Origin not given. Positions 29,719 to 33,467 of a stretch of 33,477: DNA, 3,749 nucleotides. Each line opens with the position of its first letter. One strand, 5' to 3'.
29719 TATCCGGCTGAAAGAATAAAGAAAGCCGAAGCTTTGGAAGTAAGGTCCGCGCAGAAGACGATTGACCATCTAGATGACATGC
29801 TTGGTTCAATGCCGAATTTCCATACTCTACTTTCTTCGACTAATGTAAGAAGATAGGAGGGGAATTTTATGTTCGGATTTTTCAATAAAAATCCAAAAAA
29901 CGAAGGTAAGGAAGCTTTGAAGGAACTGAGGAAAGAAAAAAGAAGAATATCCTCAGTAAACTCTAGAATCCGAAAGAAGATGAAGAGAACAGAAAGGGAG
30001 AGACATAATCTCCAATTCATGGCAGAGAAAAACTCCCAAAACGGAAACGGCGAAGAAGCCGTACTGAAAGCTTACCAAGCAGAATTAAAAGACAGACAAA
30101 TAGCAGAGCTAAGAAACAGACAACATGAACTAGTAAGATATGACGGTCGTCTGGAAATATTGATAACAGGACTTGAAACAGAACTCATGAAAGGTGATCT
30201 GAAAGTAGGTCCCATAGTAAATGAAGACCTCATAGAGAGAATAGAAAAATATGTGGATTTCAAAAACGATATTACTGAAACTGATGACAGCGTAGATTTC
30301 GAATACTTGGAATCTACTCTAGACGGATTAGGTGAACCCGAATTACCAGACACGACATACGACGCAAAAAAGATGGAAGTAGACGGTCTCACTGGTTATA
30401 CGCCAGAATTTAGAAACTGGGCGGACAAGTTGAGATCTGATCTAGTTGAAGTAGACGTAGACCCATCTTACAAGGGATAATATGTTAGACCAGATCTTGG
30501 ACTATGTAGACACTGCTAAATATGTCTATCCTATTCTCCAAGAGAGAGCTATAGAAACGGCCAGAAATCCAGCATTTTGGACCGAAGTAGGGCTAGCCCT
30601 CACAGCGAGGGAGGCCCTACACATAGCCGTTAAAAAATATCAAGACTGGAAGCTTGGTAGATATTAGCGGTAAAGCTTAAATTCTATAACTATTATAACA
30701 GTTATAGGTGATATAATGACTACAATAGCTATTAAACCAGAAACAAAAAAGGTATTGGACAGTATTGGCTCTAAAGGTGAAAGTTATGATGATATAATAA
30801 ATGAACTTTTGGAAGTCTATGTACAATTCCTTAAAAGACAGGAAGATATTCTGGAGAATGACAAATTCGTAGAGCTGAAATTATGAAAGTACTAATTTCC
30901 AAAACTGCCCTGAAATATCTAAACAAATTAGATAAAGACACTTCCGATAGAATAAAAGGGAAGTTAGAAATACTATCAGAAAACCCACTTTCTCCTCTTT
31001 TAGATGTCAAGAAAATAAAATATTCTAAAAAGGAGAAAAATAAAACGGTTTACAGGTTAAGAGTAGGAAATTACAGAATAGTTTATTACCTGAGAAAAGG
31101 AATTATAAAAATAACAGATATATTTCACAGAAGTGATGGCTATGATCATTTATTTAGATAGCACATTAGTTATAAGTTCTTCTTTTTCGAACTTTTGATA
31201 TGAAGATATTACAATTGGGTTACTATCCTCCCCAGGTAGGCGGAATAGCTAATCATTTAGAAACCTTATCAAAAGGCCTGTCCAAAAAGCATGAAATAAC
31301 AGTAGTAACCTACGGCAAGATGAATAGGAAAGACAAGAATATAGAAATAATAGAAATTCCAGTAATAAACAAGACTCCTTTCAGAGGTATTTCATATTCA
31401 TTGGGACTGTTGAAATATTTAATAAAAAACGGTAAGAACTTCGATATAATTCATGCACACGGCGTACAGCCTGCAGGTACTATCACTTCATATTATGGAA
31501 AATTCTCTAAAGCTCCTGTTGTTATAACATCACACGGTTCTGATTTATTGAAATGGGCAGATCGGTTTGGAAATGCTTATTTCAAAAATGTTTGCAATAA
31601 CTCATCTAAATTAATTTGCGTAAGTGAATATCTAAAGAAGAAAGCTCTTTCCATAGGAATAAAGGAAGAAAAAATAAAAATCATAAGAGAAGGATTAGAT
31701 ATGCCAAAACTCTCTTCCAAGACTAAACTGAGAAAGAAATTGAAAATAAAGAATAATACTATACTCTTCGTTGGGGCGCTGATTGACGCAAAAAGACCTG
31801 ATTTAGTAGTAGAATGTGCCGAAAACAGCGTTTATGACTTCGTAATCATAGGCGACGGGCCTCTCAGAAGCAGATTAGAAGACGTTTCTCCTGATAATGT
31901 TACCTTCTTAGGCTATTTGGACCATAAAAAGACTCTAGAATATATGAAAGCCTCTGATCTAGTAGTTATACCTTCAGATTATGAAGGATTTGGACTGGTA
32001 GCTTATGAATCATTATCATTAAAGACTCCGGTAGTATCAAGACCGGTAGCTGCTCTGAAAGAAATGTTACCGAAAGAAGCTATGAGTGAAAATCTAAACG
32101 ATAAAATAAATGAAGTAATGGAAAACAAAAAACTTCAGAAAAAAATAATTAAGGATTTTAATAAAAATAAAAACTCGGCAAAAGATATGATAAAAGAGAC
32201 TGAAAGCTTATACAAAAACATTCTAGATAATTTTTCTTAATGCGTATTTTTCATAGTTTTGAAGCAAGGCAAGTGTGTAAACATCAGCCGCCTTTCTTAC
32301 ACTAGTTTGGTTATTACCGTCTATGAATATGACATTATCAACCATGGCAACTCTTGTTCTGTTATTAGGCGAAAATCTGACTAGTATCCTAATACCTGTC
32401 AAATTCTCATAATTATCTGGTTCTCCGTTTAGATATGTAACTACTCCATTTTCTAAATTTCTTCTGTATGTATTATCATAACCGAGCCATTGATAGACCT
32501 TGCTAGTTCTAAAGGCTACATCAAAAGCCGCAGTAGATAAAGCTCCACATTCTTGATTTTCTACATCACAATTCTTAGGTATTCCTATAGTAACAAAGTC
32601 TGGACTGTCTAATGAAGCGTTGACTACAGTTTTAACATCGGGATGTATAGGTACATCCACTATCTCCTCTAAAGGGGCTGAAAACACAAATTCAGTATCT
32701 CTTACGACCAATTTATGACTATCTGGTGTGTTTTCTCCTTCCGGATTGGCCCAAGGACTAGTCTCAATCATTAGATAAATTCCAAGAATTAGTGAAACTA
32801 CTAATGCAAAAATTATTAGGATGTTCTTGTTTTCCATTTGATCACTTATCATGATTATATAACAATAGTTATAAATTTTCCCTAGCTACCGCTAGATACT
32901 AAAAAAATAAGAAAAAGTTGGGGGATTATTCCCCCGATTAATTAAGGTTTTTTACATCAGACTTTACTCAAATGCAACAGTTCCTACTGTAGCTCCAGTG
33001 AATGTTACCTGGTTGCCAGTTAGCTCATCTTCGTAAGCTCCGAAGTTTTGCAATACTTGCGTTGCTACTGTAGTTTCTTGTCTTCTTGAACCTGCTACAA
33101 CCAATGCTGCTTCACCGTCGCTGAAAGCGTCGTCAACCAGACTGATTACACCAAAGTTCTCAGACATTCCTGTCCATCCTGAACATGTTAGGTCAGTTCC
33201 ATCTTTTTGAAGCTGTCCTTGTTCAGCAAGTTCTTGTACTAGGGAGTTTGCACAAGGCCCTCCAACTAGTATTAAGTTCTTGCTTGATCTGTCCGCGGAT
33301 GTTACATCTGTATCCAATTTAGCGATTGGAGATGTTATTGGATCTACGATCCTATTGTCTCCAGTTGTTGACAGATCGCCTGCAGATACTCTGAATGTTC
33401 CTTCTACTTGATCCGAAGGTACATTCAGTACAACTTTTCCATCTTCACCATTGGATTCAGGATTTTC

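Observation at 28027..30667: Co-oriented cluster pairing ESCRT-III/PspA-like proteins with two DNA-binding proteins, with no Vps4/CdvC in view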

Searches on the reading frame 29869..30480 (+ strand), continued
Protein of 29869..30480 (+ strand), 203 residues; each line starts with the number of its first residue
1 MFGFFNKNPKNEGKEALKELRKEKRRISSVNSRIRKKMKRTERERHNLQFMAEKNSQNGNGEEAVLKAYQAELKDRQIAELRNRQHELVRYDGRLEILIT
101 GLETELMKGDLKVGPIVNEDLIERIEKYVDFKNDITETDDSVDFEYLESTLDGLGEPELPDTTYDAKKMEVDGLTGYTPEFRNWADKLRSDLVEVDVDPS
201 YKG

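Call 77: fold_search(model_id=the predicted structure, library=viral)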
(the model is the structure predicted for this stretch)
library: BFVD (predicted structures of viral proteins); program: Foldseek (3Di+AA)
matches with E <= 10: 596; with E <= 0.001: 0
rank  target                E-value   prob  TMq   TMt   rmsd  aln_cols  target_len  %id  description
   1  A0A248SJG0            2.0e-02  0.99  0.40  0.23  50.7       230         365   16  (no name in the UniProt tables at hand)
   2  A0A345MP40            4.0e-02  0.99  0.40  0.30  32.7       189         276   14  (no name in the UniProt tables at hand)
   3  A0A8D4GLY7            4.5e-02  0.99  0.48  0.32  34.7       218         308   13  (no name in the UniProt tables at hand)
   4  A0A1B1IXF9            5.6e-02  1.00  0.49  0.51   8.1       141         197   15  Uncharacterized protein [Citrobacter phage vB_CfrM_CfP1]
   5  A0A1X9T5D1            6.7e-02  0.66  0.28  0.24  18.2       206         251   14  Uncharacterized protein [Ranid herpesvirus 3]
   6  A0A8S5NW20            8.9e-02  0.97  0.45  0.15  15.6       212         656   14  Minor tail protein [Siphoviridae sp. ctVzN31]
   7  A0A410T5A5            1.1e-01  1.00  0.51  0.68   6.2       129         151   11  Uncharacterized protein [Acinetobacter phage Henu6]
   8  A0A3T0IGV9            1.1e-01  1.00  0.46  0.67   7.7       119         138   13  Uncharacterized protein [Acinetobacter phage AbTZA1]
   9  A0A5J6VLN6            1.1e-01  0.75  0.35  0.28  17.9       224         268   16  Snf7 family protein [Megaviridae environmental sample]
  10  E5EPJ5                1.1e-01  1.00  0.46  0.65  19.3       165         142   14  Uncharacterized protein [Acinetobacter phage Acj9]
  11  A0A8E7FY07            1.2e-01  0.99  0.48  0.44  27.5       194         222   13  (no name in the UniProt tables at hand)
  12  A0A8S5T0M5            1.2e-01  0.89  0.37  0.33  36.4       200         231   18  Uncharacterized protein [Myoviridae sp. ctWb16]
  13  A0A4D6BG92            1.4e-01  1.00  0.50  0.52   4.4       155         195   13  (no name in the UniProt tables at hand)
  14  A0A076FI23            1.4e-01  0.99  0.47  0.59  40.8       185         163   12  Uncharacterized protein [Aureococcus anophagefferens virus]
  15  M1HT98                1.5e-01  0.96  0.40  0.39  14.1       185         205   11  (no name in the UniProt tables at hand)
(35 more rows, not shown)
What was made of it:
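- Generic viral helical proteins reach the same E-values (call 77).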

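Call 81: search_dna_similar(query=window:29869-30480:+, collection=plasmids, mode=protein, max_evalue=0.01, max_rows=10)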
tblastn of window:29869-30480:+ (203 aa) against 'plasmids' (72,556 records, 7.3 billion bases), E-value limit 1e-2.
No match.
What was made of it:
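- Tried and rejected: tblastn against plasmids (call 81).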

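Call 88: search_protein_families(library=ncbifam, proteins=[L001:649-1122:+, P0003], max_evalue=1)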
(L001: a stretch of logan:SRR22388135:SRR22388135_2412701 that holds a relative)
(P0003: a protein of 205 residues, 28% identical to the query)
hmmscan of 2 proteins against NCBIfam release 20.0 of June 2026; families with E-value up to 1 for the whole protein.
L001:649-1122:+ (158 aa): 86 families (the best 25 are shown)
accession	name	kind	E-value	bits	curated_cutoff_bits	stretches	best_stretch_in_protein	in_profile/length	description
NF041006.2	cell_div_CdvC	equivalog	4.6e-16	58.7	650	1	15-157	23-172/370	cell division protein CdvC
TIGR01241.2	FtsH_fam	equivalog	2.7e-15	56.2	600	1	80-155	154-231/598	ATP-dependent zinc metalloprotease FtsH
NF003069.1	PRK03992.1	subfamily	5e-12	45.7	500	1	85-155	128-201/379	proteasome-activating nucleotidase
NF008004.0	PRK10733.1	equivalog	9.4e-12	43.7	1008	1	81-156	147-222/644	ATP-dependent zinc metalloprotease FtsH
TIGR01243.1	CDC48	subfamily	1.3e-11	43.6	802.65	1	85-157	450-525/733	CDC48 family AAA ATPase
TIGR01242.2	TIGR01242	subfamily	1.5e-10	40.7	500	1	85-155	111-184/362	proteasome-activating nucleotidase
NF047747.1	PrtsmActNtasePan2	equivalog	4e-09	36.2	700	1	87-155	150-221/397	proteasome-activating nucleotidase Pan2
NF003230.0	PRK04195.1-6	equivalog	1.5e-08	33.8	441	1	86-148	12-68/494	replication factor C large subunit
NF003229.0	PRK04195.1-5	equivalog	1.7e-08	33.6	280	1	86-148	15-73/413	replication factor C large subunit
NF047748.1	PrtsmActNtasePan1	equivalog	1e-07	31.4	750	1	84-155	144-218/405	proteasome-activating nucleotidase Pan1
TIGR03689.1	pup_AAA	equivalog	1.2e-07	30.8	504.75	1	115-140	212-237/512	proteasome ATPase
NF042959.1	IteA_antiphage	equivalog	3.6e-07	29.7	510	1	101-150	105-156/367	anti-phage ATPase IteA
NF003226.0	PRK04195.1-1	equivalog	5e-07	29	588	1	97-151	19-72/405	replication factor C large subunit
NF000868.0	PRK00080.1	equivalog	4.4e-06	25.8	282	1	122-155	54-87/330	Holliday junction branch migration DNA helicase RuvB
TIGR00635.1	ruvB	equivalog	6.6e-06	25.4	299.05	1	122-155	33-66/305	Holliday junction branch migration DNA helicase RuvB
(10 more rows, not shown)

P0003 (205 aa): 1 family
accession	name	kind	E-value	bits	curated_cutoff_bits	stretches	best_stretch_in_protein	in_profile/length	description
NF011161.0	PRK14562.1-6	equivalog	0.0035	16.5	228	1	14-93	7-85/218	haloacid dehalogenase superfamily protein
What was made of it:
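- On Vps4/CdvC (applied to the gene downstream of P0003 on L001): NCBIfam CdvC is the top hit, collinear over residues 15-157 vs model positions 23-172 (E 4.6e-16, far below the 650-bit full-length cutoff; call 88).
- P0003 also has an equally weak NCBIfam hit to an unrelated-looking helical family, NF011161 (E 0.0035, call 88).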

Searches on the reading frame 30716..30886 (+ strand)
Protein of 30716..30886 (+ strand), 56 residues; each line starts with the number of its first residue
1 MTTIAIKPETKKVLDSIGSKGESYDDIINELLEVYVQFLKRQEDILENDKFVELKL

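Call 3: search_protein_families(library=pfam, proteins=[window:30716-30886:+], max_evalue=1)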
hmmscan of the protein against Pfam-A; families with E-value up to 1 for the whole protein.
window:30716-30886:+ (56 aa): 3 families
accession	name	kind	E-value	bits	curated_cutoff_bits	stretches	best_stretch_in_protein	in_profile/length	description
PF24434.1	DUF7557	-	2.8e-10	39.9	25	1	1-36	1-36/45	Family of unknown function (DUF7557)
PF02697.20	VAPB_antitox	-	0.00026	22.1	27.9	1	3-46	2-49/69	Putative antitoxin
PF02002.24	TFIIE_alpha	-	0.031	14.6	22.9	1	9-55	14-60/105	TFIIE alpha subunit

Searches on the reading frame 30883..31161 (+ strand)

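Call 3: search_protein_families(library=pfam, proteins=[window:30883-31161:+], max_evalue=1)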
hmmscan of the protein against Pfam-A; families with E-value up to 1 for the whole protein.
window:30883-31161:+ (92 aa): 3 families
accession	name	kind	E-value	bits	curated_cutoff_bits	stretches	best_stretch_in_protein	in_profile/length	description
PF05016.21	ParE_toxin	-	1.4e-10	42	23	1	3-85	1-87/89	ParE toxin of type II toxin-antitoxin system, parDE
PF05973.20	Gp49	-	0.079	13.5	23.9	1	11-73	1-61/90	Phage derived protein Gp49-like (DUF891)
PF05036.18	SPOR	-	0.13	13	21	1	48-64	35-51/76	SPOR domain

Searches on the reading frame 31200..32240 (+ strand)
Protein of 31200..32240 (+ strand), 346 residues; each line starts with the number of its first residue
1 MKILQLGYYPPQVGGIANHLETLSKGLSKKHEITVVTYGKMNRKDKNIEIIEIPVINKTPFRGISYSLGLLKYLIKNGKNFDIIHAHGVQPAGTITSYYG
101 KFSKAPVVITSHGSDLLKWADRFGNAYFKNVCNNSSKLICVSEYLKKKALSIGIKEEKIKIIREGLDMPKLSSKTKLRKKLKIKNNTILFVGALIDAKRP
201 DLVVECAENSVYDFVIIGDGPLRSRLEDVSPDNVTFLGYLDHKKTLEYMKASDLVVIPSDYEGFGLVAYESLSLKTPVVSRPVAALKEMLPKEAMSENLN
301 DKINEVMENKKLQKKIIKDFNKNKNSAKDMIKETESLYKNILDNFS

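Call 27: search_protein_families(library=pfam, proteins=[window:31200-32240:+], max_evalue=1)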
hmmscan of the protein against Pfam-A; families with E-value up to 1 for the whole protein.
window:31200-32240:+ (346 aa): 10 families
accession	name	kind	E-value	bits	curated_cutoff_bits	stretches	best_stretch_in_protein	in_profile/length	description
PF13439.12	Glyco_transf_4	-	5.1e-26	92.2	28.5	1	13-167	1-167/170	Glycosyltransferase Family 4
PF00534.26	Glycos_transf_1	-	5e-24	85.2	26.4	1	174-318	2-167/172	Glycosyl transferases group 1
PF13692.12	Glyco_trans_1_4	-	8.4e-19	68.7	27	1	186-291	2-116/142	Glycosyl transferases group 1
PF13579.12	Glyco_trans_4_4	-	2.7e-11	44.5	29.7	1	14-163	1-156/158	Glycosyl transferase 4-like domain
PF13477.12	Glyco_trans_4_2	-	1.1e-10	42.3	23.4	1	20-142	13-139/139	Glycosyl transferase 4-like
PF20706.3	GT4-conflict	-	2.3e-09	37.2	26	1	222-311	248-341/385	Family 4 Glycosyltransferase in conflict systems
PF08323.17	Glyco_transf_5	-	0.00022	21.5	22.7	1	12-49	14-54/239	Starch synthase catalytic domain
PF07788.17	PDDEXK_10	-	0.0046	17.3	21.2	1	167-208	27-69/74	PD-(D/E)XK nuclease superfamily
PF04577.19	Glyco_transf_61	-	0.11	13.2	27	1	55-117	63-125/137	Glycosyltransferase 61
PF16849.11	Glyco_transf_88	-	0.2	11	27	1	291-346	287-344/423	Glycosyltransferase family 88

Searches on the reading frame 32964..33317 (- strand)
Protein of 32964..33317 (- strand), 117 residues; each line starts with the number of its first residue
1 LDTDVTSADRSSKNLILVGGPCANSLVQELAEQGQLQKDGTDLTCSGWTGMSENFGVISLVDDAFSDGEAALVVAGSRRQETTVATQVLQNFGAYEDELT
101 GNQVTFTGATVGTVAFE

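Call 59: search_protein_families(library=pfam, proteins=[window:32964-33317:-], max_evalue=0.01)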
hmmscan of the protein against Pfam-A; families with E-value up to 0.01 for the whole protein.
window:32964-33317:- (117 aa): 1 family
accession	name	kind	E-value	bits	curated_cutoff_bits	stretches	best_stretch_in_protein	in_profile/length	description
PF05124.17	S_layer_C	-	6e-15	55.8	23.9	1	1-89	99-173/177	S-layer like family, outer domain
